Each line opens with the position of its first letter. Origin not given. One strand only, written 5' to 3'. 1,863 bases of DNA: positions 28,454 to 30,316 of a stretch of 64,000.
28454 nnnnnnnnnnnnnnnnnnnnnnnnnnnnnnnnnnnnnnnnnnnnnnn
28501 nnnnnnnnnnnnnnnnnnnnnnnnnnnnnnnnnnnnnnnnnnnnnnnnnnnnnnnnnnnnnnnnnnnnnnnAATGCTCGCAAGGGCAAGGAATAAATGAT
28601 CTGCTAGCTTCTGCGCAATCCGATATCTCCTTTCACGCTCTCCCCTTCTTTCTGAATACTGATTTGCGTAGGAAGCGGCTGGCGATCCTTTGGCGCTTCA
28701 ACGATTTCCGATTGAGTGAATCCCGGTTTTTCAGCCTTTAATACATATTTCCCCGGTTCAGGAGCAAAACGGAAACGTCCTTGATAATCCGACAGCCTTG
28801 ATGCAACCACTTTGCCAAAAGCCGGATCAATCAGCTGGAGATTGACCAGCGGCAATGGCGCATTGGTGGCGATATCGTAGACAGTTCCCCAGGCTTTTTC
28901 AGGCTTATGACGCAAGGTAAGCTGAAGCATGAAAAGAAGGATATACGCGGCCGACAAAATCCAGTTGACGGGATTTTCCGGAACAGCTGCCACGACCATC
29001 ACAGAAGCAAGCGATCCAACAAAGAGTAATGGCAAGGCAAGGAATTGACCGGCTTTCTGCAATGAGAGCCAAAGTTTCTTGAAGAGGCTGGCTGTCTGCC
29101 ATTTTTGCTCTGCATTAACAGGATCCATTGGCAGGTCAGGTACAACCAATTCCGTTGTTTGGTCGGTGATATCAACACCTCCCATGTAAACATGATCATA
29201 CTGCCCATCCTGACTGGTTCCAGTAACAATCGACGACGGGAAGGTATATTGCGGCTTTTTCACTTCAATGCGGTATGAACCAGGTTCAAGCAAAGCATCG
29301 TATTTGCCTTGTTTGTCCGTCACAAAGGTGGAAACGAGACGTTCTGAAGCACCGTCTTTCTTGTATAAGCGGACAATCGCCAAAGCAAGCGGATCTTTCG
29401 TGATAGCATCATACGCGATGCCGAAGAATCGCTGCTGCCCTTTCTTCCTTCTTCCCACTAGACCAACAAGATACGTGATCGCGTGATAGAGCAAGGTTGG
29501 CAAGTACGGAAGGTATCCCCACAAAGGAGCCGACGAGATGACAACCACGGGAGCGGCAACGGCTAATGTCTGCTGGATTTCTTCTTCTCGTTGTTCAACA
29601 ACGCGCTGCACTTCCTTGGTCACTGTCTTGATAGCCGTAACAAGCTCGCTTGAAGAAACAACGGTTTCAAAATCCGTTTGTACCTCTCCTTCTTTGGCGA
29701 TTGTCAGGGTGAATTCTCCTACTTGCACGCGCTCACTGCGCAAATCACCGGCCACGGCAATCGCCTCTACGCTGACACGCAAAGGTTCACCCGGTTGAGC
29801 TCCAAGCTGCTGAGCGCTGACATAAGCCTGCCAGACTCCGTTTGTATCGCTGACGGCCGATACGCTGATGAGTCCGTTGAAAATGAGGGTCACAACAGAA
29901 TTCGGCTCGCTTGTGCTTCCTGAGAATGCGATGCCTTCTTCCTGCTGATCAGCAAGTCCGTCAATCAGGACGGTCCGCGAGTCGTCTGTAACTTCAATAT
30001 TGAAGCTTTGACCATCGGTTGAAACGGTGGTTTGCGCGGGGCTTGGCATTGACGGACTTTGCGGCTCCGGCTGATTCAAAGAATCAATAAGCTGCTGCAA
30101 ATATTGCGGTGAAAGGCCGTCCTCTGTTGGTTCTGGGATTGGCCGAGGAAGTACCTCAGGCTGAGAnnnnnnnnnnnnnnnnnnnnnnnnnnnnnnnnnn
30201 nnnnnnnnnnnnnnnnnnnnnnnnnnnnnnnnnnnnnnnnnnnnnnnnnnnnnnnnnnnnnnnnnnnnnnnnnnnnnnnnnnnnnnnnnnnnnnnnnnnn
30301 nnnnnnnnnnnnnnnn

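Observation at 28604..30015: Conserved C-terminal anchor: Ig-like, TM1, CarboxypepD_reg-like, TM2-TM3, CarboxypepD_reg-like; both beta-sandwich domains predicted cytoplasmic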

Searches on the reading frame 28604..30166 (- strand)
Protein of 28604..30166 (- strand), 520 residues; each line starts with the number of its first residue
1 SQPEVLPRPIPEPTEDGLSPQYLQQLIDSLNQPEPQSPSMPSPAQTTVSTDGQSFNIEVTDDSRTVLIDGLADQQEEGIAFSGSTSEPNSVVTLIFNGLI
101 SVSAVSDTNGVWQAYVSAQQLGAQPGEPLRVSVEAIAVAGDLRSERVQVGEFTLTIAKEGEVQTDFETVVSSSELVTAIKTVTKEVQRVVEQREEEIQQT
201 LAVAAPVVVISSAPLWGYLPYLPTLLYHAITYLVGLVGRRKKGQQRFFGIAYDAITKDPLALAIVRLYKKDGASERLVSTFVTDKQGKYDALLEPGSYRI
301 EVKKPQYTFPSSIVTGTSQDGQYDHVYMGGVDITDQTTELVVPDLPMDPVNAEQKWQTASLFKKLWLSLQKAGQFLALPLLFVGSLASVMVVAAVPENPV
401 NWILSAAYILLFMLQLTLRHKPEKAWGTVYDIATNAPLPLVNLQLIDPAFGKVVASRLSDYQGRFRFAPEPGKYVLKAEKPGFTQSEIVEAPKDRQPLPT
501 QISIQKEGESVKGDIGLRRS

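Call 10: search_protein_families(library=pfam, proteins=[window:28604-30166:-], max_evalue=1)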
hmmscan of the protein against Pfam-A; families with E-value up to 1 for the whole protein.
window:28604-30166:- (520 aa): 8 families
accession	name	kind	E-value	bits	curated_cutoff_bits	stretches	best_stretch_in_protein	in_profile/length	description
PF13620.12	CarboxypepD_reg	-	1.3e-16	61.1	32.3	2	427-489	4-67/82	Carboxypeptidase regulatory-like domain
PF17210.9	SdrD_B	-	4.1e-07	30.6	29.7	1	264-319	28-81/112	SdrD B-like domain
PF13715.12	CarbopepD_reg_2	-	6.8e-07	29.7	32.2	1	427-494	3-67/88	CarboxypepD_reg-like domain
PF11974.14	bMG3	-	0.00068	20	34.9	1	418-472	8-61/103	Bacterial alpha-2-macroglobulin MG3 domain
PF08308.17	PEGA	-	0.082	13.3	20.8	0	293-309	32-48/71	PEGA domain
PF23194.1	NOMO_5th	-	0.095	13.5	27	0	278-304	31-58/89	NOMO fifth transthyretin-like domain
PF06726.17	BC10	-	0.1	13.3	27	1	392-422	12-42/65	Bladder cancer-related protein BC10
PF24893.1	DUF7743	-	0.16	12.1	27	1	295-327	33-65/120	Domain of unknown function (DUF7743)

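Call 11: search_protein_families(library=ncbifam, proteins=[window:28604-30166:-], max_evalue=1)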
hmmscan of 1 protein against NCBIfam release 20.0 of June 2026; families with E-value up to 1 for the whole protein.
window:28604-30166:- (520 aa): 5 families
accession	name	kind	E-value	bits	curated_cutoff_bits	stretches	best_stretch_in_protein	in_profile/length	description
NF033510.3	Ca_tandemer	repeat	8.4e-06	26.1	50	1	66-140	18-93/96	Ca2+-stabilized repeat-containing adhesin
NF053607.1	CHU_0125_OmpA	equivalog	0.0056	15.2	620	1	434-503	436-505/639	CHU_0125 family OmpA-like outer membrane integrity protein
NF004379.0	PRK05740.2-5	equivalog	0.02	14.6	150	1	176-236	69-125/127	preprotein translocase subunit SecE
NF012181.0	MSCRAMM_SdrD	exception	0.065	10.6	2500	1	274-320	937-984/1379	MSCRAMM family adhesin SdrD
NF058592.1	GxPGS_dom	subfamily_domain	0.12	12.4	45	0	80-120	15-55/65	PGS family Ig-like domain-containing protein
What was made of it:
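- On Bacterial Ig-like domain (last ectodomain unit): NCBIfam Ca_tandemer scores 26 bits against a cut-off of 50 (call 11).
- On PEP-CTERM / PGF-CTERM / GlyGly-CTERM: No such family appears among the NCBIfam hits at E<=1 (call 11).
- Closest known: Tripartite C-terminal sorting signals. Different: There is no LPXTG, PEP or PGF motif and no NCBIfam hit (call 11).
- There is no LPXTG, PEP or PGF motif, and NCBIfam finds no sorting-signal family (call 11).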

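Call 31: predict_structure(alignment_id=A2)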
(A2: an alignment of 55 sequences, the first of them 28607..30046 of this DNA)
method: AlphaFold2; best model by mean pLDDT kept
length: 480 residues; sequences in the alignment: 55
mean_pLDDT: 87.1   pTM: 0.53
mean pLDDT of the five models: 87.1, 86.6, 86.0, 86.0, 85.8
residues with pLDDT >= 90: 321; 70-90: 96; 50-70: 36; < 50: 27
segments of 3 or more residues with pLDDT < 50: 132-136, 157-172, 200-204
pLDDT, mean of each block of 10 residues (from residue 1): 86 94 95 95 97 97 98 97 95 96 94 91 82 51 70 57 39 57 84 70 65 95 95 93 94 85 96 92 88 61 93 89 92 89 96 97 96 90 88 95 97 94 94 97 88 90 94 94
secondary structure, 60 per line:
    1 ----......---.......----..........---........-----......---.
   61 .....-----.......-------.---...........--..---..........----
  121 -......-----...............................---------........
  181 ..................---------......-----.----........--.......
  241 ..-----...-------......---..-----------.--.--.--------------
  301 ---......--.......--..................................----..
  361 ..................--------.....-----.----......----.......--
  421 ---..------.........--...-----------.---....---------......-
elements in order: E5-10 E14-20 E25-34 E38-45 E51-56 E60-65 E71-77 E89-99 E107-116 E122-127 H133-163 H173-198 E208-213 E224-231 E234-242 E248-250 E258-263 E304-309 H312-318 H321-354 H359-378 E387-391 E402-407 E412-418 E432-440 E443-445 E461-464 E474-479
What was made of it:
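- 29666..30046 (-): ORF A: all-beta (Ig-like) domain that ends the ectodomain (residues 1-127 of the last 480 aa). AF2 pLDDT 86-98 with 10 strands (call 31); sub-threshold Ca_tandemer match (call 11)
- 29558..29650 (-): ORF A: 31-residue acidic alpha-helical stalk just outside the membrane. AF2 helix 133-163 (call 31)
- On CarboxypepD_reg (Pfam PF13620): AF2 pLDDT is about 90-97 over both domains (call 31).
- On Bacterial Ig-like domain (last ectodomain unit): AF2 gives a confident all-beta domain (call 31).
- AF2 is unsure about its first half (pLDDT 39-57, call 31). AF2 confidence is low for the first half (call 31).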

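Call 39: fold_search(model_id=the predicted structure, library=pdb)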
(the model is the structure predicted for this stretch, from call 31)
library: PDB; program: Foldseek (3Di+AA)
matches with E <= 10: 1030; with E <= 0.001: 10
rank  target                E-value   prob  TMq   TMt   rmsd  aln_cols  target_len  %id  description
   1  10ps                  1.2e-06  1.00  0.16  0.14  22.1       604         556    8  Crystal structure of SdrD A2-A3-B1-B2 domains from Staphylococcus aureus JH1 (released 2026-02-11)
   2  6fwv_B                3.4e-06  1.00  0.14  0.13  25.6       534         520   11  The Bacillus anthracis TIE protein (released 2018-08-08)
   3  6fwv_A                8.9e-06  1.00  0.16  0.14  22.9       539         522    9  The Bacillus anthracis TIE protein (released 2018-08-08)
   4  6xi3                  1.8e-04  0.85  0.13  0.16  23.0       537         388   11  Crystal structure of tetra-tandem repeat in extending region of large adhesion protein (released 2020-10-14)
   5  1qmu_A                4.4e-04  1.00  0.15  0.19   9.2       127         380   16  Duck carboxypeptidase D domain II (released 2000-10-13)
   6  3mn8_C                4.9e-04  1.00  0.15  0.19  10.2       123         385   20  Structure of Drosophila melanogaster carboxypeptidase D isoform 1B short (released 2010-07-28)
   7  2xtl_B                4.9e-04  0.54  0.11  0.12  28.4       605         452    7  Structure of the major pilus backbone protein from Streptococcus Agalactiae (released 2011-07-06)
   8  3mn8_D                6.1e-04  1.00  0.15  0.19  10.2       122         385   20  Structure of Drosophila melanogaster carboxypeptidase D isoform 1B short (released 2010-07-28)
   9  3mn8_A                9.4e-04  1.00  0.15  0.19  10.2       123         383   20  Structure of Drosophila melanogaster carboxypeptidase D isoform 1B short (released 2010-07-28)
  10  5hbb_B                9.4e-04  0.98  0.15  0.24  14.9       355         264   10  Crystal structure of shaft pilin spaA from Lactobacillus rhamnosus GG - E139A mutant (released 2016-07-20)
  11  5hdl_A                1.1e-03  0.96  0.14  0.23  14.9       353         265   10  Crystal structure of shaft pilin spaA from Lactobacillus rhamnosus GG - E269A mutant (released 2016-07-20)
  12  5hts_F                1.2e-03  0.97  0.14  0.25  14.5       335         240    9  Crystal structure of shaft pilin spaA from Lactobacillus rhamnosus GG - D295N mutant (released 2016-07-20)
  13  4v96_AE               1.4e-03  0.75  0.09  0.14  31.0       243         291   12  The structure of a 1.8 MDa viral genome injection device suggests alternative infection mechanisms (released 2014-07-09)
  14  2xtl_A                1.4e-03  0.41  0.11  0.12  27.5       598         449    8  Structure of the major pilus backbone protein from Streptococcus Agalactiae (released 2011-07-06)
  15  5j4m_A                1.4e-03  0.97  0.15  0.25  14.9       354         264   10  Crystal structure of shaft pilin SpaA from Lactobacillus rhamnosus GG - E269A/D295N double mutant (released 2016-07-20)
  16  5aq0_B                1.8e-03  1.00  0.14  0.75   3.4        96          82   20  The structure of the Transthyretin-like domain of the first catalytic domain of the HUMAN Carboxypeptidase D (released 2016-09-28)
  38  5aq0_A                9.4e-03  1.00  0.14  0.76   3.6        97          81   20  The structure of the Transthyretin-like domain of the first catalytic domain of the HUMAN Carboxypeptidase D (released 2016-09-28)
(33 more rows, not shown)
